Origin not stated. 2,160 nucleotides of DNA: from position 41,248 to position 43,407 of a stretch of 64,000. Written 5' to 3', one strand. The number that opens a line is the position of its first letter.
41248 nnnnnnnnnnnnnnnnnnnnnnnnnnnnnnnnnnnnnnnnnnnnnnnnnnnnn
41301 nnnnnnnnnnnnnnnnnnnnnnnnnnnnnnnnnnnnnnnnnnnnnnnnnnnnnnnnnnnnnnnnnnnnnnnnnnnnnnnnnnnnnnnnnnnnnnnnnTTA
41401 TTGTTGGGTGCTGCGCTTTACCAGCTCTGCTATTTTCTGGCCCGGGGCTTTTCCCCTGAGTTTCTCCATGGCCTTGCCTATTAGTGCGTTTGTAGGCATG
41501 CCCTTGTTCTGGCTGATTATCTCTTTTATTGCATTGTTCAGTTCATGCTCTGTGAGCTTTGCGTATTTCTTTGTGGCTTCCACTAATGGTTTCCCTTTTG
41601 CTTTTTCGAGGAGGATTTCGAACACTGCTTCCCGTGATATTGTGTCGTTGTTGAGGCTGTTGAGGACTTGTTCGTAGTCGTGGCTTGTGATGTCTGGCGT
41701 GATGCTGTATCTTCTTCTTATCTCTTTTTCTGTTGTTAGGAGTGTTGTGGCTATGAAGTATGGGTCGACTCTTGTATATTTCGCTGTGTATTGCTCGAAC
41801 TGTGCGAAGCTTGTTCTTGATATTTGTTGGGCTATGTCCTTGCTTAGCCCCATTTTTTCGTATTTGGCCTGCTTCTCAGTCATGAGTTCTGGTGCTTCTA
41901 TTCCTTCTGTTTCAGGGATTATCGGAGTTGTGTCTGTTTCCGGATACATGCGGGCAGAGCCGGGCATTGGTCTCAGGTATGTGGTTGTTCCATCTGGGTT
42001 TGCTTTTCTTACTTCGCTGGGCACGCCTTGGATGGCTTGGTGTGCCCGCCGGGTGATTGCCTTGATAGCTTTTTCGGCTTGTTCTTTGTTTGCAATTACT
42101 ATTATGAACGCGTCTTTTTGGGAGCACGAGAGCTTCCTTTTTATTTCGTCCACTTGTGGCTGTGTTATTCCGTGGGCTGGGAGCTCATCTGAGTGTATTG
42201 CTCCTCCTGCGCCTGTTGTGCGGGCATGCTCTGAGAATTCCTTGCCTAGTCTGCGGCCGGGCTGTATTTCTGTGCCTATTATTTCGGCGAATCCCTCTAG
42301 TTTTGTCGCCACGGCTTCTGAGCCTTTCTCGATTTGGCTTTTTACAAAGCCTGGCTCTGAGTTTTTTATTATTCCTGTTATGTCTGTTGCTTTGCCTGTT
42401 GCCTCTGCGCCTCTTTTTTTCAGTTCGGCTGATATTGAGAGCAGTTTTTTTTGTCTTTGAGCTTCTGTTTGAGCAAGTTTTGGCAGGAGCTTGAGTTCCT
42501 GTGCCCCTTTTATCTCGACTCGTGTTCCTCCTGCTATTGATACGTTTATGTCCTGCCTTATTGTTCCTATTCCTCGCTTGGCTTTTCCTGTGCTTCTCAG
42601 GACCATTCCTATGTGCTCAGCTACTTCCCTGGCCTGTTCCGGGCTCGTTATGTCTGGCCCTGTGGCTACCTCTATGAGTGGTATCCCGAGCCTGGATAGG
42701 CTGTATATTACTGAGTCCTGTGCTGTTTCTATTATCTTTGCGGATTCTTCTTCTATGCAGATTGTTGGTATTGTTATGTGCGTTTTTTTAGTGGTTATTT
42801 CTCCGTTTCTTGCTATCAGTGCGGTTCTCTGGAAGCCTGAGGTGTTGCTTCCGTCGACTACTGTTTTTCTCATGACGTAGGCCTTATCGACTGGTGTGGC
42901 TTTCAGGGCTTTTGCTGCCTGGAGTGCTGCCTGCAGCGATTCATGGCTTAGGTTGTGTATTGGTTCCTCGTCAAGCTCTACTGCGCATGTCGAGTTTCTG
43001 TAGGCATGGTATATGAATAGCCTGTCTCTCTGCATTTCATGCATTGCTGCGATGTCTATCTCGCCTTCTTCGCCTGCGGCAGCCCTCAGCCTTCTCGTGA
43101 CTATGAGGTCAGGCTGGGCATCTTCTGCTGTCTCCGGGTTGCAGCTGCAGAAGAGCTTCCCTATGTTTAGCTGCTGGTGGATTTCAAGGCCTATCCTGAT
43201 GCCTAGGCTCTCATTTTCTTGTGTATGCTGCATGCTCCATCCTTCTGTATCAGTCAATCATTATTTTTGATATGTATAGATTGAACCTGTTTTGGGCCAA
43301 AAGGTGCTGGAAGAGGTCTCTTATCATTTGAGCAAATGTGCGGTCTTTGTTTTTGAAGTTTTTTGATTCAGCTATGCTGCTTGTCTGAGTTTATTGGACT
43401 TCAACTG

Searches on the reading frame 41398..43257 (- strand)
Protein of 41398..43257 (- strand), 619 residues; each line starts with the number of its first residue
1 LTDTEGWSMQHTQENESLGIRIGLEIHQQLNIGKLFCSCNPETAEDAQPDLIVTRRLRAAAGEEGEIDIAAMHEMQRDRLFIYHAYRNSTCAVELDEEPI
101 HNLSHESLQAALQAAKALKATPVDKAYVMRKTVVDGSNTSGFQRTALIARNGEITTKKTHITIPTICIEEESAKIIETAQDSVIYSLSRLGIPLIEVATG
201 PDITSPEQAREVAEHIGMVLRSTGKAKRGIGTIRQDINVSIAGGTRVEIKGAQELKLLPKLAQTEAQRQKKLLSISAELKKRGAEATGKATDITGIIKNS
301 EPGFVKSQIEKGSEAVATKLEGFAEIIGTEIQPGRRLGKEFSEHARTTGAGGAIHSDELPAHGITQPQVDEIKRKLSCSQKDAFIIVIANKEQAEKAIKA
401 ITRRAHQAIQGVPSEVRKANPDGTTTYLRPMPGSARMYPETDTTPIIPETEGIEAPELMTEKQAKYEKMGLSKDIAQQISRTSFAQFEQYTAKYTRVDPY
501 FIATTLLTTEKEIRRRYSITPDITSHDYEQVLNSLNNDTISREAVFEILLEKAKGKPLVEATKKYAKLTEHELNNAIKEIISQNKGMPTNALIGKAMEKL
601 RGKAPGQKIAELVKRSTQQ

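Call 11: find_related_loci(query=window:41398-43257:-, collection=genome_contigs, flank=6000)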
Query window:41398-43257:- (619 aa) in genome_contigs; peptide patterns used: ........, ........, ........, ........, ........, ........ (x = any residue, [..] = any of these).
135 stretches matched a pattern; 12 encode a relative of the query (tblastn E <= 1e-3); 12 distinct loci.
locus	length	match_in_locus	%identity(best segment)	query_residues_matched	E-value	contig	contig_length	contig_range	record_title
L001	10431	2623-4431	59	19-618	0e+0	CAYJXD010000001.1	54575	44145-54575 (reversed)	MAG TPA_asm: uncultured Methanosarcinales archaeon isolate ERP125453_co1_510 genome assembly, contig: NODE_403_length_54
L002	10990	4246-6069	54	9-615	0e+0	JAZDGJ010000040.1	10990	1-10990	MAG: Candidatus Woesearchaeota archaeon isolate MEGAHIT-group-0.258 k141_7946808, whole genome shotgun sequence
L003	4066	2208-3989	48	21-615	3e-180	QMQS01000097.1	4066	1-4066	MAG: Candidatus Woesearchaeota archaeon isolate B29_G15 B29_Guay15_scaffold_11595, whole genome shotgun sequence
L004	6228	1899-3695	44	14-617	2e-159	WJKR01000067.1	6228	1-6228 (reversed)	MAG: Candidatus Woesearchaeota archaeon isolate Bin_423 k141_4501058, whole genome shotgun sequence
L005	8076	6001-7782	45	18-614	3e-157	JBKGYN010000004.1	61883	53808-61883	MAG: Candidatus Woesearchaeota archaeon isolate C1M08_52 NODE_77_length_61883_cov_12.929935, whole genome shotgun sequen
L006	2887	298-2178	42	6-615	5e-159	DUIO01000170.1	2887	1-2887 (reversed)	MAG TPA_asm: Methanosarcina sp. isolate UBA8098 contig_4119, whole genome shotgun sequence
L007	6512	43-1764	42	55-614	1e-136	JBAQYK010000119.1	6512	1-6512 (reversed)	MAG: Candidatus Methanoperedens sp. isolate MFD12011_ilm_asm_bin3 k127_132864, whole genome shotgun sequence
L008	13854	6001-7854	39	4-615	4e-125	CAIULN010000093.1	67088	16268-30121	MAG: uncultured Methanomicrobiales archaeon isolate AlinenSediments_bin-3414 genome assembly, contig: bin-3414:093/103,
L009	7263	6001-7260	47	18-400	9e-114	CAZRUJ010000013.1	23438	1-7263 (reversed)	MAG TPA_asm: uncultured Methanosarcinales archaeon isolate SRP252850_co1_20 genome assembly, contig: NODE_3857_length_23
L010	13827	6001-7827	43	14-614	1e-156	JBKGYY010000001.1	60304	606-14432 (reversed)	MAG: Halobacteriales archaeon isolate C4M09_21 NODE_40_length_60304_cov_15.391857, whole genome shotgun sequence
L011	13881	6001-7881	41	6-615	1e-146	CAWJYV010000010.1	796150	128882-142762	MAG: uncultured Methanosarcinaceae archaeon isolate MFD03899.bin.1.101 genome assembly, contig: contig_6066, whole genom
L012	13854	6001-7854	37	18-614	1e-122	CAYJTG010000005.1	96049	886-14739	MAG TPA_asm: uncultured archaeon isolate ERP125453_co1_24 genome assembly, contig: NODE_114_length_96049_cov_19.186085,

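Call 26: find_encoding_contigs(protein=window:41398-43257:-, flank=3000, max_places=10)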
Protein window:41398-43257:- (619 aa): no gene with exactly this product is on record in the collection.

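Call 29: find_homologous_proteins(query=window:41398-43257:-, max_evalue=1e-50)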
Query window:41398-43257:- (619 aa): 7999 proteins with E <= 1e-50 among 8000 candidates; the best 120 are listed.
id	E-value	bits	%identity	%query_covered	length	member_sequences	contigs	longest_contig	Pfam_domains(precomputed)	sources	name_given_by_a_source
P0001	0.0e+0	1322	100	99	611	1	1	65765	PF02637.24,PF02938.20,PF02934.21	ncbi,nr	ncbi:Glu-tRNA(Gln) amidotransferase subunit GatE [Candidatus Woesearchaeota archaeon]|nr:Glu-tRNA(Gl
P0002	7.1e-232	789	61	97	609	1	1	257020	PF02637.24,PF02938.20,PF02934.21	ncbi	-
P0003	1.2e-229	782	61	98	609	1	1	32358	PF02637.24,PF02938.20,PF02934.21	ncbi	-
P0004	4.7e-228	776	60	97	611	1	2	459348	PF02637.24,PF02938.20,PF02934.21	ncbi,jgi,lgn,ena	-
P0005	4.9e-228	776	59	98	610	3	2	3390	PF02637.24,PF02938.20,PF02934.21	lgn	-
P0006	4.7e-225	766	59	97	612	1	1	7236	PF02637.24,PF02938.20,PF02934.21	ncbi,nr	ncbi:Glu-tRNA(Gln) amidotransferase subunit GatE [Candidatus Woesearchaeota archaeon]|nr:Glu-tRNA(Gl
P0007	1.1e-224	765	60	97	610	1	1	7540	PF02637.24,PF02938.20,PF02934.21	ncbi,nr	ncbi:Glu-tRNA(Gln) amidotransferase subunit GatE [Candidatus Woesearchaeota archaeon]|nr:Glu-tRNA(Gl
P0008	2.8e-219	747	58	98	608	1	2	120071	PF02637.24,PF02938.20,PF02934.21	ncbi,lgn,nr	ncbi:Glu-tRNA(Gln) amidotransferase subunit GatE [Candidatus Woesearchaeota archaeon]|nr:Glu-tRNA(Gl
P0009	8.8e-216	736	59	97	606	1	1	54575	PF02637.24,PF02938.20,PF02934.21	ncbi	-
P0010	4.3e-212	724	58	96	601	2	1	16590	PF02637.24,PF02938.20,PF02934.21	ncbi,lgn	-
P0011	2.1e-204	698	56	97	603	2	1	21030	PF02637.24,PF02938.20,PF02934.21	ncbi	-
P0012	4.8e-204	697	54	97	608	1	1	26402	PF02637.24,PF02938.20,PF02934.21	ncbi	-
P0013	8.7e-201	686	55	98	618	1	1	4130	PF02637.24,PF02938.20,PF02934.21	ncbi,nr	ncbi:Glu-tRNA(Gln) amidotransferase subunit GatE [Candidatus Woesearchaeota archaeon]|nr:Glu-tRNA(Gl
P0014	1.3e-200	686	53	97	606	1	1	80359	PF02637.24,PF02938.20,PF02934.21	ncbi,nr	ncbi:MAG: Glu-tRNA(Gln) amidotransferase subunit GatE [bacterium]|nr:Glu-tRNA(Gln) amidotransferase 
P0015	1.8e-200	685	54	99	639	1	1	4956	PF02637.24,PF02938.20,PF02934.21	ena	-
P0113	4.5e-180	618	50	97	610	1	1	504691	PF02938.20,PF02934.21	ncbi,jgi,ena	-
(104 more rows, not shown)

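Call 30: find_encoding_contigs(protein=P0002, flank=2000, max_places=3)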
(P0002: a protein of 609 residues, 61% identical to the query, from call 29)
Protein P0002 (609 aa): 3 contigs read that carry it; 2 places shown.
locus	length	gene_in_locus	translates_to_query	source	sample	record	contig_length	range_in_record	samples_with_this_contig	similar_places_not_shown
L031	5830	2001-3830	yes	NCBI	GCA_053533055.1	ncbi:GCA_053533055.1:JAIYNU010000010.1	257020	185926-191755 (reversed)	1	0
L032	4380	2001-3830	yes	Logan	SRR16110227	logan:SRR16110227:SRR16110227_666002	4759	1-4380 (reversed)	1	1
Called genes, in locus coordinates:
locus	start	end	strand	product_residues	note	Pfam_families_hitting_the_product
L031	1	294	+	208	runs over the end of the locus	PF09622:DUF2391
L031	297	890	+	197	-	-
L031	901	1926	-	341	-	-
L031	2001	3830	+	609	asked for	PF02934:GatB_N, PF02938:GAD, PF02637:GatB_Yqey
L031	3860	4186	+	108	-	-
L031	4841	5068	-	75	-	-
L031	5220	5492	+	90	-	-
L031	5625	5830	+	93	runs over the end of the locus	-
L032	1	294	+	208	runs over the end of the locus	PF09622:DUF2391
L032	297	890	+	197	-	-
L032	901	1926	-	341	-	-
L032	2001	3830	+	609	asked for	PF02934:GatB_N, PF02938:GAD, PF02637:GatB_Yqey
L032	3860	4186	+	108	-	-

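Call 31: find_encoding_contigs(protein=P0003, flank=2000, max_places=3)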
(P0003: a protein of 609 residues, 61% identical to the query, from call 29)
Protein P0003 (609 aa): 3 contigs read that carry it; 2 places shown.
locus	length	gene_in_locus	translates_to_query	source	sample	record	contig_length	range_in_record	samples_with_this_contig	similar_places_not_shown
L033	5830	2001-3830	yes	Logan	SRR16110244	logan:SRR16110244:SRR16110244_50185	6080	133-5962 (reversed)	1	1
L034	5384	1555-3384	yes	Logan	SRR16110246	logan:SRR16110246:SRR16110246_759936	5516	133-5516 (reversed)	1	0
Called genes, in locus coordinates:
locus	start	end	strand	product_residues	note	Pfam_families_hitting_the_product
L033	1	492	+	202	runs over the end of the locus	?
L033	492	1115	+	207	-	PF09622:DUF2391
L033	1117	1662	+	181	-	-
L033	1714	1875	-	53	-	-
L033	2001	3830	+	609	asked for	PF02934:GatB_N, PF02938:GAD, PF02637:GatB_Yqey (weak)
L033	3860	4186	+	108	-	-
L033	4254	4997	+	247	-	-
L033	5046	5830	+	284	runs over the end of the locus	-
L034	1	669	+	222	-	?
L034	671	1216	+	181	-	-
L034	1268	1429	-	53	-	-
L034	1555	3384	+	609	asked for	PF02934:GatB_N, PF02938:GAD, PF02637:GatB_Yqey (weak)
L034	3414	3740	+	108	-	-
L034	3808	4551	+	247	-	-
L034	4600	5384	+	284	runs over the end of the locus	-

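Call 32: find_encoding_contigs(protein=P0004, flank=2000, max_places=3)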
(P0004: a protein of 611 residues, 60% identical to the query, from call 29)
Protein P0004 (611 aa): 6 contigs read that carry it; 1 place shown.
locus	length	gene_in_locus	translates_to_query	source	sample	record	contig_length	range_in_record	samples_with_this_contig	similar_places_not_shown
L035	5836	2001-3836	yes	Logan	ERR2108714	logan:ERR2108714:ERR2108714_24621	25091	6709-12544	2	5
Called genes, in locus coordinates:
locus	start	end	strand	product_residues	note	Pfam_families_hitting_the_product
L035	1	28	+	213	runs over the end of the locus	-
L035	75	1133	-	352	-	-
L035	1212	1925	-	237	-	-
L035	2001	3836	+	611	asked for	PF02934:GatB_N, PF02938:GAD, PF02637:GatB_Yqey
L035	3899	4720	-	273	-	-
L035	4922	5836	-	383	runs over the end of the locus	-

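Call 78: find_encoding_contigs(protein=P0113, flank=3000, max_places=3)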
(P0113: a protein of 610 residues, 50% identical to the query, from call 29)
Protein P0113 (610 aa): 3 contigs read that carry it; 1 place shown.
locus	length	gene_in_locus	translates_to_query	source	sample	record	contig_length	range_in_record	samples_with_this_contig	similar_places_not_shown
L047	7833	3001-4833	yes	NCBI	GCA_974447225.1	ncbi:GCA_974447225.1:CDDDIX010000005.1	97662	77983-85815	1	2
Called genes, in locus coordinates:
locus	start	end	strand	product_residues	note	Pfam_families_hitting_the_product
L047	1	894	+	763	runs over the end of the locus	PF02359:CDC48_N, PF02933:CDC48_2 (weak), PF05496:RuvB_N (weak), PF13191:AAA_16 (weak), PF00004:AAA, PF17862:AAA_lid_3, PF00004:AAA, PF17862:AAA_lid_3, +21 more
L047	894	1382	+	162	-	PF01931:NTPase_I-T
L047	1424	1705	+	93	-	PF13145:Rotamase_2, PF13616:Rotamase_3, PF00639:Rotamase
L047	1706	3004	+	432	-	PF18195:GatD_N, PF00710:Asparaginase, PF17763:Asparaginase_C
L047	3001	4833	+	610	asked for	PF02934:GatB_N, PF02938:GAD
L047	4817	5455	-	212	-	PF09997:DUF2238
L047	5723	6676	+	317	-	PF01142:TruD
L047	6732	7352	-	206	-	PF00406:ADK, PF13207:AAA_17, PF13238:AAA_18 (weak)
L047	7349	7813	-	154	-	-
